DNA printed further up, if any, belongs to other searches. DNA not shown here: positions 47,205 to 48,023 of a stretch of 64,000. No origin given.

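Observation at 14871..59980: Possible cohesin-dockerin style extracellular assembly linking nucleases and giant adhesin-like proteins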

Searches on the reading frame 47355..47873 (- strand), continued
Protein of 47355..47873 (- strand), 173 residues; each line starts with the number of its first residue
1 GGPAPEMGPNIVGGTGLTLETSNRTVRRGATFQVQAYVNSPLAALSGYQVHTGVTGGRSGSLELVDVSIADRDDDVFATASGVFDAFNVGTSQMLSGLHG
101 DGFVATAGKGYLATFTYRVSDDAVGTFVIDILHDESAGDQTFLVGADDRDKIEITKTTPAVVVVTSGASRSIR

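Call 64: list_cluster_members(proteins=[P0006, P0008, P0009, P0010, P0012, P0018, P0020, P0026, P0035, P0050])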
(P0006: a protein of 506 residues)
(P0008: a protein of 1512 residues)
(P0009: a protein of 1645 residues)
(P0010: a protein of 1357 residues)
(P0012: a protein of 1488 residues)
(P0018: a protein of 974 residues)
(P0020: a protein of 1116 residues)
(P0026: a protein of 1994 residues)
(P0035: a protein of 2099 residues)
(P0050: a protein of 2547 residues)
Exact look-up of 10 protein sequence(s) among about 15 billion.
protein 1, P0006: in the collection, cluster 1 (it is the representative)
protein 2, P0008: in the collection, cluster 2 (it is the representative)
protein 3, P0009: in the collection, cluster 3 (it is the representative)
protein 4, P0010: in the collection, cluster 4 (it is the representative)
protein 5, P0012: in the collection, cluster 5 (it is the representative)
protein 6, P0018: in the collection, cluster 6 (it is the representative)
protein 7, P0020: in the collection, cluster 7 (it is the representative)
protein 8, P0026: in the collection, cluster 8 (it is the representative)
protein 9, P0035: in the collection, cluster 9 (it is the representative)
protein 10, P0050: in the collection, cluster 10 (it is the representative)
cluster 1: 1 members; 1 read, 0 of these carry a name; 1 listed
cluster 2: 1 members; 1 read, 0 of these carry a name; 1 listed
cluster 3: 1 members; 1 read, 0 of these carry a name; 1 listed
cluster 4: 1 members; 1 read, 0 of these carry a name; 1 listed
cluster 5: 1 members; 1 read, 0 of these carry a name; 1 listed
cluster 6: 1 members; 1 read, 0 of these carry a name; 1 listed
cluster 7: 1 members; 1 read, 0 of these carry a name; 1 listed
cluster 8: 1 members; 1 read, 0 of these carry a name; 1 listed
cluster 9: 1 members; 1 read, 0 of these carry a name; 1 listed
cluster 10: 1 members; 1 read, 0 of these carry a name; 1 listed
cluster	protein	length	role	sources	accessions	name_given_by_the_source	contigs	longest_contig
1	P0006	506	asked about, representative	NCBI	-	-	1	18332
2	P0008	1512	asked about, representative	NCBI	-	-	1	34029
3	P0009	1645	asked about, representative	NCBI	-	-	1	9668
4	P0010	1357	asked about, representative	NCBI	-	-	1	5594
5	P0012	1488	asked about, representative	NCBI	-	-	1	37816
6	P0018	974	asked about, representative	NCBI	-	-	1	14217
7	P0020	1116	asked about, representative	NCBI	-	-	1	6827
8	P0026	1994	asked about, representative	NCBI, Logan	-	-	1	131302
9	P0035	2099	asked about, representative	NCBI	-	-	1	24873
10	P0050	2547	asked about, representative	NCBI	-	-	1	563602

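Call 67: search_protein_families(library=pfam, proteins=[P0013, P0018, P0020, P0021, P0031, P0041, P0052, P0063, P0070, P0088], max_evalue=0.001)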
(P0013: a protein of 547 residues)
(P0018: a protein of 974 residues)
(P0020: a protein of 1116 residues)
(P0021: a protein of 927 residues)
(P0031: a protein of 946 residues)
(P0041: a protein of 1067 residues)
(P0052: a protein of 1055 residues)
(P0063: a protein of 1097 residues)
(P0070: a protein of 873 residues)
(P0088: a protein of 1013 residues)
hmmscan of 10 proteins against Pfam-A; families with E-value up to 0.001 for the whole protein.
P0013 (547 aa): 1 family
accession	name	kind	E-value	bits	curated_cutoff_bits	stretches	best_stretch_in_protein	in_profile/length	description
PF01483.27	P_proprotein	-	5.2e-06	26.9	21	1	66-100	52-86/86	Proprotein convertase P-domain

P0018 (974 aa): 0 families

P0020 (1116 aa): 1 family
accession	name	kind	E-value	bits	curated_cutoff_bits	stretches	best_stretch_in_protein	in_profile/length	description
PF13229.12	Beta_helix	-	2.1e-25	89.6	25.9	2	108-265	3-145/158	Right handed beta helix region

P0021 (927 aa): 0 families

P0031 (946 aa): 0 families

P0041 (1067 aa): 0 families

P0052 (1055 aa): 3 families
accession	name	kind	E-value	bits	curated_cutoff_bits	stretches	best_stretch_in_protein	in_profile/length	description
PF00058.23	Ldl_recept_b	-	2.3e-25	89.2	21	1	199-238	1-41/42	Low-density lipoprotein receptor repeat class B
PF13948.11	DUF4215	-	2.5e-17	63.3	27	3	344-376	16-46/47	Domain of unknown function (DUF4215)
PF08450.18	SGL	-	7.7e-05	22.8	26.3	0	145-225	2-76/246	SMP-30/Gluconolactonase/LRE-like region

P0063 (1097 aa): 5 families
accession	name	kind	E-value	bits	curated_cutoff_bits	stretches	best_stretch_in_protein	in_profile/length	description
PF13688.12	Reprolysin_5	-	1.3e-17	65.2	27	1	208-358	6-163/196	Metallo-peptidase family M12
PF13582.12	Reprolysin_3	-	1.6e-14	54.9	22.4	1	230-353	2-122/123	Metallo-peptidase family M12B Reprolysin-like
PF01421.25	Reprolysin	-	1.1e-11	45.5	20.8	1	214-370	10-162/200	Reprolysin (M12B) family zinc metalloprotease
PF13574.12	Reprolysin_2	-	3.4e-10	40.5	27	1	234-360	10-149/195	Metallo-peptidase family M12B Reprolysin-like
PF13583.11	Reprolysin_4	-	8.7e-10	39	22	1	205-360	3-158/203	Metallo-peptidase family M12B Reprolysin-like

P0070 (873 aa): 2 families
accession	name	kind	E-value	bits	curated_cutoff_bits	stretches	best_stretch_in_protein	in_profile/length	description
PF13517.12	FG-GAP_3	-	6.9e-15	55.8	26.9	3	125-191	1-61/61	FG-GAP-like repeat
PF01839.29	FG-GAP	-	9.1e-08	32.3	22.1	0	172-192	1-21/37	FG-GAP repeat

P0088 (1013 aa): 0 families

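Call 70: search_protein_families(library=pfam, alignment_id=A4, max_evalue=10)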
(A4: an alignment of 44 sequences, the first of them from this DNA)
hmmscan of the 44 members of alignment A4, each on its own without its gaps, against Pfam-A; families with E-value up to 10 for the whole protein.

A. member 1, seq(173 aa): 1 family
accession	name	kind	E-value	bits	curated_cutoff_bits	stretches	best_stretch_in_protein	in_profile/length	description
PF03064.21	U79_P34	-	0.096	13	27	1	87-162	27-102/134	HSV U79 / HCMV P34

B. families by the number of members that match (of 44 scanned): 16 families
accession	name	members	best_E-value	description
PF12971.12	NAGLU_N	8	0.0013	Alpha-N-acetylglucosaminidase (NAGLU) N-terminal domain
PF18416.6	GbpA_2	2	0.045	N-acetylglucosamine binding protein domain 2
PF00963.24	Cohesin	1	7.8e-05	Cohesin domain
PF24063.1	DUF7363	1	0.0051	Domain of unknown function (DUF7363)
PF10963.14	Phage_TAC_10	1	0.01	Phage tail assembly chaperone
PF01835.25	MG2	1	0.041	MG2 domain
PF05688.17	BIg21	1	0.043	Bacterial Immunoglobulin-like 21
PF20745.2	TSP_Ig-like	1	0.044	Tailspike protein-like, Ig-like domain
PF17957.7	Big_7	1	0.046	Bacterial Ig domain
PF17936.7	Big_6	1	0.072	Bacterial Ig domain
PF23443.1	DUF7126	1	0.092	Family of unknown function (DUF7126)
PF03064.21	U79_P34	1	0.096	HSV U79 / HCMV P34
PF08949.16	PRD1_P5_C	1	0.11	Bacteriophage PRD1, spike protein P5, C-terminal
PF12944.13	HAV_VP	1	0.12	Hepatitis A virus viral protein VP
PF21962.1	DUF6924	1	0.13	Domain of unknown function (DUF6924)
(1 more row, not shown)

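Call 77: find_related_loci(query=A3, collection=metagenome_contigs, flank=10000)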
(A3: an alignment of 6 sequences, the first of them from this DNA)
Query A3 (173 aa) in metagenome_contigs; peptide patterns used: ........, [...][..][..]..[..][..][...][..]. (x = any residue, [..] = any of these).
149 stretches matched a pattern; 1 encode a relative of the query (tblastn E <= 1e-3); 1 distinct loci.
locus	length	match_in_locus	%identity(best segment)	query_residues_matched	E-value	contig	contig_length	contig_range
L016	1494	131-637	37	12-164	3e-31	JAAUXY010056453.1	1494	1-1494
